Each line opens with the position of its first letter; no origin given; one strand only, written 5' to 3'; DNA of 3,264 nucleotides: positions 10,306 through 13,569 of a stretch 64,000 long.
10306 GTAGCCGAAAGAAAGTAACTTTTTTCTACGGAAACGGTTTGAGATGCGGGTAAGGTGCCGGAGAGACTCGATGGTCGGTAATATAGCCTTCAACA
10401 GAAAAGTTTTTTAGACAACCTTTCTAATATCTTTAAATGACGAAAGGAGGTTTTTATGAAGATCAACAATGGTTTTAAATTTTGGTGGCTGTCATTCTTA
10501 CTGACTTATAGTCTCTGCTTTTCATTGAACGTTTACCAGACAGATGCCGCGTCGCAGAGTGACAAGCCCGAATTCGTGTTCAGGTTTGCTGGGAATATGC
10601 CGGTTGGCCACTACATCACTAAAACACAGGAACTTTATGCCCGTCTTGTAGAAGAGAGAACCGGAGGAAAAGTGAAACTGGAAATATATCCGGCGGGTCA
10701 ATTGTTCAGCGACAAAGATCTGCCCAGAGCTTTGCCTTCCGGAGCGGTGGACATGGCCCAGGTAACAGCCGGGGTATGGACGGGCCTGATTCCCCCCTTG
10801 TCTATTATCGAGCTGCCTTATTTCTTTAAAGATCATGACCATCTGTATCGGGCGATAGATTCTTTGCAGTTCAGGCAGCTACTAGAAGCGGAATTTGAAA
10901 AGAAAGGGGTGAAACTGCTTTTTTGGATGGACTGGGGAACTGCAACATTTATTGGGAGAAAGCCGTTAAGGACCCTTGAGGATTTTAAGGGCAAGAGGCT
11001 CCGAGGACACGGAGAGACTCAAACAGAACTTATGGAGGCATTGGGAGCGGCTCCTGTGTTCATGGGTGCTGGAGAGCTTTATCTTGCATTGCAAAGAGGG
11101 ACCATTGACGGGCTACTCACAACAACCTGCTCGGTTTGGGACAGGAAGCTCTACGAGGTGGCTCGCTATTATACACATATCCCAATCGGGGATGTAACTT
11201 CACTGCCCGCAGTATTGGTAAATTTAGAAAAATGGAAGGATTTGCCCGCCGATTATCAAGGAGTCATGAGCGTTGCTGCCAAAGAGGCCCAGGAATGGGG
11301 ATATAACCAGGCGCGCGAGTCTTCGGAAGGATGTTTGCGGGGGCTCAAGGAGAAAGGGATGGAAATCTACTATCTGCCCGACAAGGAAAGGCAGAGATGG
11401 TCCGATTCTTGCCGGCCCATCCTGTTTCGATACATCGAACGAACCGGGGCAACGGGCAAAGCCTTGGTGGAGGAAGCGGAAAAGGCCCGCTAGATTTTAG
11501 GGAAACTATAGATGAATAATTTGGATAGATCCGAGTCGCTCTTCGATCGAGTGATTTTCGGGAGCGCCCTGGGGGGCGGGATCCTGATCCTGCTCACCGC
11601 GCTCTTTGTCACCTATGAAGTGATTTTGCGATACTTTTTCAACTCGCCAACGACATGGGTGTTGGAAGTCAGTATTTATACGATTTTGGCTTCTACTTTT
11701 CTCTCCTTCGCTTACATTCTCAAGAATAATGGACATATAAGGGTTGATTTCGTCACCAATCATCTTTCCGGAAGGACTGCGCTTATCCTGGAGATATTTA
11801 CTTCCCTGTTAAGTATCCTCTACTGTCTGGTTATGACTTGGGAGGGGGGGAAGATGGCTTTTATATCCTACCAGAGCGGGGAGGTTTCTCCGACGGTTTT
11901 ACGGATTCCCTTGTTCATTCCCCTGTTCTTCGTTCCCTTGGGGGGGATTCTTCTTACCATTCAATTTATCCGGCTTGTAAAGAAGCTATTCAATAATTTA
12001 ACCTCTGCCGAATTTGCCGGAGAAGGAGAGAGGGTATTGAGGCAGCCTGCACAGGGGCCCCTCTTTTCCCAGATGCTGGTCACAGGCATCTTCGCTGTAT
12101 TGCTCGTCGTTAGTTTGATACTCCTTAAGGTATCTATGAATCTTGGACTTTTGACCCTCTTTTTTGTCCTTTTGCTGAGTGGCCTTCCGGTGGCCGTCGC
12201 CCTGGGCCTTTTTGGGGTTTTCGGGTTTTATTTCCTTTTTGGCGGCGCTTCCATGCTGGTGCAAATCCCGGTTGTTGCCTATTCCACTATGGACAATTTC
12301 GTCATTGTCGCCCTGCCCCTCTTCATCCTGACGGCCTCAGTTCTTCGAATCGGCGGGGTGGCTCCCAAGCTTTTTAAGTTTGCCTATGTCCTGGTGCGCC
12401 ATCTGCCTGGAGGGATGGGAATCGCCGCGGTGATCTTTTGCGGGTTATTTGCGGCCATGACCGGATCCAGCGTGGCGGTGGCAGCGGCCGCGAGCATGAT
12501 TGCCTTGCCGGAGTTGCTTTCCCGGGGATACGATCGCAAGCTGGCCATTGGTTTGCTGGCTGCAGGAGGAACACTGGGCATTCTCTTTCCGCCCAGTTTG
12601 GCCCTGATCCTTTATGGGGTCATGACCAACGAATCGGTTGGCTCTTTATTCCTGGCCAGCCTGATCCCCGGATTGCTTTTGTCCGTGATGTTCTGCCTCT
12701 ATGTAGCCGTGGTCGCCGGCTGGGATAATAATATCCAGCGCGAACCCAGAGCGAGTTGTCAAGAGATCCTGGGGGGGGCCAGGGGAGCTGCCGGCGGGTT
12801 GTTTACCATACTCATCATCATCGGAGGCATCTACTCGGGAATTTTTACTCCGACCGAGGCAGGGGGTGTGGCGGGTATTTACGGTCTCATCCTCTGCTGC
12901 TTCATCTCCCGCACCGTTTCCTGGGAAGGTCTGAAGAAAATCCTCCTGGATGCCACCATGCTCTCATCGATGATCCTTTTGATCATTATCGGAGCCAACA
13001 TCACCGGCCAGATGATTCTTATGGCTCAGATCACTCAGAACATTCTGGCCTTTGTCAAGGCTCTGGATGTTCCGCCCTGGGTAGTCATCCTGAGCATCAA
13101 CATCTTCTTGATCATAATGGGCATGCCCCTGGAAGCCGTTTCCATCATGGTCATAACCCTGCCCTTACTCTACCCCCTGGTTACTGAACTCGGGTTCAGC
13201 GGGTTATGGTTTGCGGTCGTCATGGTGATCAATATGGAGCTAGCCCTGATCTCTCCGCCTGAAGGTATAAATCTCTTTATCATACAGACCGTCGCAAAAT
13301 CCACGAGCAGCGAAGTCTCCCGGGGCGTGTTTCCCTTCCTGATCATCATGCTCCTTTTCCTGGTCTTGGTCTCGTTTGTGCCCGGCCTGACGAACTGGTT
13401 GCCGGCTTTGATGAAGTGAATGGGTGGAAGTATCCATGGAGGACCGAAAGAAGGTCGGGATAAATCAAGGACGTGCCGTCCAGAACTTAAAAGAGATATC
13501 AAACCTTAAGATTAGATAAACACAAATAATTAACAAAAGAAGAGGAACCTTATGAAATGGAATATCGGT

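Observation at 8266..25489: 17-kb TetR / TRAP / CoA-ligase / split B12-mutase / PrpD / beta-oxidation cluster with no acyl-CoA dehydrogenase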

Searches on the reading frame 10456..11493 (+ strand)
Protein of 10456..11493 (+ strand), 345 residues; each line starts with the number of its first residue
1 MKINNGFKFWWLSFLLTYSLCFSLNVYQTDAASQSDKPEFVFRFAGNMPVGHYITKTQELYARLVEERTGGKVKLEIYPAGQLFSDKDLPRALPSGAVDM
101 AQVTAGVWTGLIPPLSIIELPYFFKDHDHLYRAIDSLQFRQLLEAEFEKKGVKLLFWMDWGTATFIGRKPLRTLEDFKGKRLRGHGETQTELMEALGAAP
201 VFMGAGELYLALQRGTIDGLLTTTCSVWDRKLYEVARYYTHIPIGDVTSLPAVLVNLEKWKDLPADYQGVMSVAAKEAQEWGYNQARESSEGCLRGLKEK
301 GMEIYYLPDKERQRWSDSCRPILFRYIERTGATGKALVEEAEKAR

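Call 3: search_protein_families(library=pfam, proteins=[window:10456-11493:+])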
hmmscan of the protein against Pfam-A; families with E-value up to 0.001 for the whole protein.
window:10456-11493:+ (345 aa): 1 family
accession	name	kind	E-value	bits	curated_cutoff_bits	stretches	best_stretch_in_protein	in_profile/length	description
PF03480.18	DctP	-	2.7e-68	230.8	23.4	1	45-325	2-281/286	Bacterial extracellular solute-binding protein, family 7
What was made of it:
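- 10456..11493 (+): TRAP solute-binding protein DctP. PF03480, 231 bits (call 3).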

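Call 5: search_protein_families(library=ncbifam, proteins=[window:10456-11493:+], max_evalue=0.00001)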
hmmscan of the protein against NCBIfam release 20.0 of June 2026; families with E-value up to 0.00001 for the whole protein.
window:10456-11493:+ (345 aa): 2 families
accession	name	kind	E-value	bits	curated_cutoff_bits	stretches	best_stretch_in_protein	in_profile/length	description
NF037995.1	TRAP_S1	subfamily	1.4e-58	198.3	50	1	44-315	2-271/271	TRAP transporter substrate-binding protein DctP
TIGR00787.1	dctP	subfamily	4e-45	154.3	175.05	1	49-300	6-256/257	DctP family TRAP transporter solute-binding subunit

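Call 37: search_solved_structures(query=window:10456-11493:+, max_evalue=1e-20)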
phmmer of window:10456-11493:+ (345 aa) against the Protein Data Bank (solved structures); distinct sequences matched with E-value up to 1e-20: 59.
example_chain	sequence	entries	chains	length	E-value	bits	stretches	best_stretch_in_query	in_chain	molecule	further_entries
4p47_A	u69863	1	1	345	3.2e-32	115.2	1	40-338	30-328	TRAP dicarboxylate transporter, DctP subunit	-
4xfe_A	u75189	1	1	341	3.3e-32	115.1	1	42-303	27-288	TRAP dicarboxylate transporter subunit DctP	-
9bhf_A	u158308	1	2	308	1.4e-29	106.5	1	39-340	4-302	DctP family TRAP transporter solute-binding subunit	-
4ovs_A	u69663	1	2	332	1.5e-29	106.4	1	56-328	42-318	TRAP dicarboxylate transporter, DctP subunit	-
9bh3_A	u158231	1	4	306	1.7e-29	106.2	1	40-340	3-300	DctP family TRAP transporter solute-binding subunit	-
4x8r_A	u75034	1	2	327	1.9e-29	106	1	34-327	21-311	TRAP dicarboxylate transporter, DctP subunit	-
9dsy_A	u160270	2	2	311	1.7e-28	102.9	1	59-343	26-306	C4-dicarboxylate-binding periplasmic protein DctP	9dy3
4nn3_A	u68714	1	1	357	3e-28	102.1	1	59-341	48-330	TRAP dicarboxylate transporter, DctP subunit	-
4pgn_A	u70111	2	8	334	4.9e-28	101.4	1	42-333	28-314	Extracellular solute-binding protein, family 7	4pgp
4n6d_A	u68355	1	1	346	5.9e-28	101.1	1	39-334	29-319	TRAP dicarboxylate transporter-DctP subunit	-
4nap_A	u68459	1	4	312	6.5e-28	101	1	44-333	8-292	Extracellular solute-binding protein, family 7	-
2cex_A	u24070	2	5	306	6.6e-28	101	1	43-342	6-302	PROTEIN HI0146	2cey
2wyk_A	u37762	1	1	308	6.8e-28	100.9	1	43-342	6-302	SIALIC ACID-BINDING PERIPLASMIC PROTEIN SIAP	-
2v4c_A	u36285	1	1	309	6.9e-28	100.9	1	43-342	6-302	SIALIC ACID-BINDING PERIPLASMIC PROTEIN SIAP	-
3b50_A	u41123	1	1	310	6.9e-28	100.9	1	43-342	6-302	Sialic acid-binding periplasmic protein siaP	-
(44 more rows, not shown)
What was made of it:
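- Tried and rejected: Solved structures were uninformative, with a best score of 115 bits (call 37).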

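Call 62: find_related_loci(query=window:10456-11493:+, collection=metagenome_contigs, flank=10000)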
Query window:10456-11493:+ (345 aa) in metagenome_contigs; peptide patterns used: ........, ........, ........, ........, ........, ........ (x = any residue, [..] = any of these).
199 stretches matched a pattern; 51 encode a relative of the query (tblastn E <= 1e-3); 51 distinct loci.
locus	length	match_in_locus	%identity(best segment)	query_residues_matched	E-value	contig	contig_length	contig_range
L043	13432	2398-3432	56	1-345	4e-133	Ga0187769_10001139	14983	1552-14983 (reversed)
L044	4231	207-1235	57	1-345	8e-135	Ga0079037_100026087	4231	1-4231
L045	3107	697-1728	56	1-345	9e-135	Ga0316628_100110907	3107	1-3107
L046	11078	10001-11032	52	2-345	5e-127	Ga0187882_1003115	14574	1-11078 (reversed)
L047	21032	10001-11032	52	2-345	5e-127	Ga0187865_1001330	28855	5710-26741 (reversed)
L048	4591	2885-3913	53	1-345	2e-128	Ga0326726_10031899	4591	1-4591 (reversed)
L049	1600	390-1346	55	27-345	7e-134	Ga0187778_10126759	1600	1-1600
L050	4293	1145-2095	53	29-345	2e-124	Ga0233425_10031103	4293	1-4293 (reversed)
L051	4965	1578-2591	48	8-345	1e-117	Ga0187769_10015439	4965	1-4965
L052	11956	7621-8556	48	31-345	2e-101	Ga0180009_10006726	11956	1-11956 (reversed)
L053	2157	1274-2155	48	8-301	2e-105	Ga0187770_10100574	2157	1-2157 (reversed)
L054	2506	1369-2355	45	19-345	3e-97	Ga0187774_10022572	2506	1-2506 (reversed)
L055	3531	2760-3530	53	1-260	6e-94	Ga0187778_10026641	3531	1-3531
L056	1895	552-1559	41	1-345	8e-97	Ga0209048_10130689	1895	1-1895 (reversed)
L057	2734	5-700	56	115-345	5e-86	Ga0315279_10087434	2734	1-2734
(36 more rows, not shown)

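Call 65: search_protein_families(library=ncbifam, proteins=[L047:7-1836:+, L047:1838-2755:+, L047:2802-3764:-, L047:3798-4760:-, L047:4782-6299:-, L047:7137-8330:+, L047:8376-9941:+, L047:13177-14367:+, L047:14436-15134:-, L047:16051-16878:+], max_evalue=1e-10)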
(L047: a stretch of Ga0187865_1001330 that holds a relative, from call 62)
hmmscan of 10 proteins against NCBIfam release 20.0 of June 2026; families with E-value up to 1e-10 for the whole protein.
L047:7-1836:+ (609 aa): 7 families
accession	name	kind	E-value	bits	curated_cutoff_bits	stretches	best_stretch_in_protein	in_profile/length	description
TIGR01736.1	FGAM_synth_II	equivalog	1.1e-131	440.5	525.75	1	3-607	134-714/718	phosphoribosylformylglycinamidine synthase subunit PurL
NF002290.1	PRK01213.1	equivalog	5.2e-123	411.7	648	1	3-606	134-718/723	phosphoribosylformylglycinamidine synthase subunit PurL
TIGR01857.1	FGAM-synthase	equivalog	7.7e-62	209.2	1057.05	1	8-450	391-824/1239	phosphoribosylformylglycinamidine synthase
NF003672.0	PRK05297.1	equivalog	1.2e-57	195.3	783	1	44-604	415-983/1290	phosphoribosylformylglycinamidine synthase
NF010690.0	PRK14090.1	equivalog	1.3e-56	192.2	1047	1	3-427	118-500/601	phosphoribosylformylglycinamidine synthase subunit PurL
TIGR01735.1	FGAM_synt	equivalog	2.6e-46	157.7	1123.05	1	44-604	418-999/1307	phosphoribosylformylglycinamidine synthase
TIGR01739.1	tegu_FGAM_synt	hypoth_equivalog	8.9e-15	53.7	716.1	1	385-605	664-881/1206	herpesvirus tegument protein/v-FGAM-synthase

L047:1838-2755:+ (305 aa): 7 families
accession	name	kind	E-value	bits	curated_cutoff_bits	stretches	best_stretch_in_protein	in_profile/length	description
NF002252.0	PRK01175.1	equivalog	4.4e-57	193.1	298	1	34-304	2-260/261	phosphoribosylformylglycinamidine synthase subunit PurQ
TIGR01735.1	FGAM_synt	equivalog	7.3e-49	166.1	1123.05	1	37-299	1054-1305/1307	phosphoribosylformylglycinamidine synthase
NF003672.0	PRK05297.1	equivalog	2.9e-48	164.2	783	1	33-301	1034-1289/1290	phosphoribosylformylglycinamidine synthase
TIGR01737.1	FGAM_synth_I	equivalog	5.5e-44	150.2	177.8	1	39-271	4-207/228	phosphoribosylformylglycinamidine synthase I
TIGR01857.1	FGAM-synthase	equivalog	1.2e-34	119.1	1057.05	1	30-270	972-1215/1239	phosphoribosylformylglycinamidine synthase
NF002957.0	PRK03619.1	equivalog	3.4e-34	118.1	212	1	39-270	4-199/222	phosphoribosylformylglycinamidine synthase subunit PurQ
TIGR01739.1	tegu_FGAM_synt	hypoth_equivalog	7.8e-18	63.8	716.1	1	160-268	1059-1170/1206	herpesvirus tegument protein/v-FGAM-synthase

L047:2802-3764:- (320 aa): 0 families

L047:3798-4760:- (320 aa): 0 families

L047:4782-6299:- (505 aa): 0 families

L047:7137-8330:+ (397 aa): 48 families (the best 25 are shown)
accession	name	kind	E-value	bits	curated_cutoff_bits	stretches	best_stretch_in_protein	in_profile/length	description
TIGR01910.1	DapE-ArgE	subfamily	1.4e-73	248.2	217.6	1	15-377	4-370/373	ArgE/DapE family deacylase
NF006399.0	PRK08651.1-2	equivalog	1.1e-62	212.4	381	1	9-378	4-394/405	succinyl-diaminopimelate desuccinylase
NF006400.0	PRK08651.1-3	equivalog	6.5e-56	189.8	374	1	9-390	10-408/410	succinyl-diaminopimelate desuccinylase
NF006365.0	PRK08588.1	subfamily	8.5e-55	186.6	289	1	13-389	11-381/383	succinyl-diaminopimelate desuccinylase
NF005710.0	PRK07522.1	subfamily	7.7e-54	183.3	412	1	12-388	11-388/391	acetylornithine deacetylase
TIGR01892.1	AcOrn-deacetyl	equivalog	1.1e-53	182.6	297.7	1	16-380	4-360/365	acetylornithine deacetylase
NF003474.0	PRK05111.1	equivalog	1.2e-43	149.5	460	1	39-387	41-379/383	acetylornithine deacetylase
NF009557.0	PRK13009.1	equivalog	6.9e-42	143.9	284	1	15-390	9-376/377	succinyl-diaminopimelate desuccinylase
NF009555.0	PRK13004.1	equivalog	1.2e-41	142.9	321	1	28-389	32-396/399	YgeY family selenium metabolism-linked hydrolase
NF005373.0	PRK06915.1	equivalog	2.5e-40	138.7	428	1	69-382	90-411/422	peptidase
NF009558.0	PRK13013.1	equivalog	3.5e-38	131.4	428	1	15-390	22-425/429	acetylornithine deacetylase/succinyl-diaminopimelate desuccinylase family protein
NF006401.0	PRK08651.1-4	equivalog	7.2e-38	130.5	381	1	15-388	8-370/376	succinyl-diaminopimelate desuccinylase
NF006402.0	PRK08651.1-5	equivalog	1.6e-37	129.4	369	1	67-360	54-332/369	succinyl-diaminopimelate desuccinylase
NF005913.0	PRK07906.1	subfamily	3.9e-36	124.6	382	1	16-215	22-235/442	hypothetical protein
NF005306.0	PRK06837.1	subfamily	4.4e-36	124.6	376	1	52-386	77-419/427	ArgE/DapE family deacylase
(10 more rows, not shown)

L047:8376-9941:+ (521 aa): 5 families
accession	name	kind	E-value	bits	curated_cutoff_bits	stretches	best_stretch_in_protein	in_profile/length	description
TIGR01117.1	mmdA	subfamily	7.2e-189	628.8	998.8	1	9-521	1-512/512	methylmalonyl-CoA decarboxylase subunit alpha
NF005530.0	PRK07189.1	equivalog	1.9e-17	63.4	228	1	39-223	16-207/303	biotin-independent malonate decarboxylase subunit beta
TIGR03133.1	malonate_beta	equivalog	7.3e-16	58.2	278.15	1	40-211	7-186/274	biotin-independent malonate decarboxylase subunit beta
TIGR00515.1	accD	equivalog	4.5e-12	45.9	317.45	0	78-143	108-173/285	acetyl-CoA carboxylase, carboxyltransferase subunit beta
NF041504.1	AccA_sub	subfamily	6.8e-11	42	300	0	311-419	39-155/257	carboxyltransferase subunit alpha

L047:13177-14367:+ (396 aa): 7 families
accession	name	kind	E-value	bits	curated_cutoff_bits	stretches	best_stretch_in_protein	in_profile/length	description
NF052585.1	SucGlutTfsCaiB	equivalog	1.3e-115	386.2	750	1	2-378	5-387/394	succinate--glutarate CoA-transferase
NF008511.0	PRK11430.1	equivalog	1.8e-92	310.4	522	1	2-375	7-375/381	CoA:oxalate CoA-transferase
NF041294.1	Scnl_mescCoAtase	equivalog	1.2e-88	297.8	700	1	5-376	4-380/381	succinyl-CoA:mesaconate CoA-transferase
NF003809.0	PRK05398.1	subfamily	1e-83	281.3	442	2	2-204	2-204/416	formyl-CoA transferase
TIGR03253.1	oxalate_frc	equivalog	1.5e-83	280.9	504.2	2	4-203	3-202/416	formyl-CoA transferase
NF002914.1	PRK03525.1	equivalog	1.3e-40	139.5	413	1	3-393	8-394/400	L-carnitine CoA-transferase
TIGR04253.1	mesacon_CoA_iso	equivalog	7e-30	104.3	725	1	5-208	3-202/403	2-methylfumaryl-CoA isomerase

L047:14436-15134:- (232 aa): 2 families
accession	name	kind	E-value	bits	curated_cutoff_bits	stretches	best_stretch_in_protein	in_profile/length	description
TIGR00276.1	TIGR00276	equivalog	4.2e-20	72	200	1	118-193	129-203/337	tRNA epoxyqueuosine(34) reductase QueG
TIGR02486.1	RDH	subfamily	3.5e-18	66.5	160.35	1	86-219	125-260/314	reductive dehalogenase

L047:16051-16878:+ (275 aa): 12 families
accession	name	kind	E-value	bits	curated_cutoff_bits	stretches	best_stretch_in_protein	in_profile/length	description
NF001393.0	PRK00281.2-4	equivalog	4.9e-74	249.1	284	1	8-272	4-265/266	undecaprenyl-diphosphate phosphatase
TIGR00753.1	undec_PP_bacA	equivalog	3.7e-70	236.5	217.5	1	10-264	1-255/255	undecaprenyl-diphosphatase UppP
NF001394.0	PRK00281.2-5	equivalog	6.7e-69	232.5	311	1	7-272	8-276/281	undecaprenyl-diphosphate phosphatase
NF001392.0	PRK00281.2-1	equivalog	2.5e-66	224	308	1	8-270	8-271/280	undecaprenyl-diphosphate phosphatase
NF001390.0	PRK00281.1-4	equivalog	9.7e-61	205.6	260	1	8-272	7-267/272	undecaprenyl-diphosphate phosphatase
NF001397.0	PRK00281.3-4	equivalog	3.5e-59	200.7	363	1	7-266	3-273/281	undecaprenyl-diphosphate phosphatase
NF001389.0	PRK00281.1-2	equivalog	1.3e-57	195.3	262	1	7-271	6-264/272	undecaprenyl-diphosphate phosphatase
NF001388.0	PRK00281.1-1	equivalog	5.7e-54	183.5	362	1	8-271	8-272/273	undecaprenyl-diphosphate phosphatase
NF001395.0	PRK00281.3-1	equivalog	1.4e-50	172.4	394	2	144-267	175-299/306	undecaprenyl-diphosphate phosphatase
NF001391.0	PRK00281.1-5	equivalog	1e-46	159.6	293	1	8-272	7-274/279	undecaprenyl-diphosphate phosphatase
NF001396.0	PRK00281.3-3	equivalog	2.8e-38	132.3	382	1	8-270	5-263/264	undecaprenyl-diphosphate phosphatase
NF001398.0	PRK00281.3-5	equivalog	3.5e-33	115.6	354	1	8-257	5-259/278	undecaprenyl-diphosphate phosphatase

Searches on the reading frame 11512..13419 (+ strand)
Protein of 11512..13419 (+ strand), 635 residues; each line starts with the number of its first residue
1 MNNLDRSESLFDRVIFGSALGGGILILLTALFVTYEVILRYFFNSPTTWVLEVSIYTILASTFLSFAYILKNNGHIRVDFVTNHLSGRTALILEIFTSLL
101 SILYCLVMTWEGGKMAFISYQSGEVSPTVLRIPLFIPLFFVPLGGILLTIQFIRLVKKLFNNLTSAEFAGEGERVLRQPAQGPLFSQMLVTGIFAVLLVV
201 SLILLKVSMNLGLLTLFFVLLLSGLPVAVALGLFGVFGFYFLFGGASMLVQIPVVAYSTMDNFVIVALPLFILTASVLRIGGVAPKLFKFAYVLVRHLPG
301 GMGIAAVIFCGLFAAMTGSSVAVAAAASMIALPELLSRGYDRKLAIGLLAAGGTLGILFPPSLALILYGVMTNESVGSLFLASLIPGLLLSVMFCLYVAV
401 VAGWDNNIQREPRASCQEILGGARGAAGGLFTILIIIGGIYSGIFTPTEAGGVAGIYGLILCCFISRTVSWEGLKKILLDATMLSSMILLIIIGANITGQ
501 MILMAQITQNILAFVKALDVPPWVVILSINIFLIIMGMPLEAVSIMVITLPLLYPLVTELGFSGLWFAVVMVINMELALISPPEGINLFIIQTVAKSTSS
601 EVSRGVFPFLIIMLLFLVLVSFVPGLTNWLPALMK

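Call 3: search_protein_families(library=pfam, proteins=[window:11512-13419:+])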
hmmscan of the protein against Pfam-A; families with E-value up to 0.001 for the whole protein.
window:11512-13419:+ (635 aa): 2 families
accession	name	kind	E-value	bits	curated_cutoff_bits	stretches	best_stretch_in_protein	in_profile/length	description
PF06808.19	DctM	-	1.3e-92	311.3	23.8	1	215-626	2-413/413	Tripartite ATP-independent periplasmic transporter, DctM component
PF04290.18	DctQ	-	8.4e-27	94.1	28.3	1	30-156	2-126/132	Tripartite ATP-independent periplasmic transporters, DctQ component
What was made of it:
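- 11512..13419 (+): Fused TRAP membrane subunits DctQ-DctM. PF04290 and PF06808 (call 3).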

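Call 5: search_protein_families(library=ncbifam, proteins=[window:11512-13419:+], max_evalue=0.00001)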
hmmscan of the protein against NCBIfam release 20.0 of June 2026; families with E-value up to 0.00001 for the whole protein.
window:11512-13419:+ (635 aa): 3 families
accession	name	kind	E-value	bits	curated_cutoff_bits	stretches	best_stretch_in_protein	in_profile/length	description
TIGR00786.1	dctM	subfamily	8.4e-107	357.4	268.45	1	224-631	1-405/405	TRAP transporter large permease subunit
NF011634.1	PRK15060.1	equivalog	3.6e-55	187.7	800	1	222-626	15-416/425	2,3-diketo-L-gulonate TRAP transporter large permease YiaN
NF007374.1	PRK09877.1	equivalog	6.9e-08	33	260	1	25-166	12-147/157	2,3-diketo-L-gulonate TRAP transporter small permease YiaM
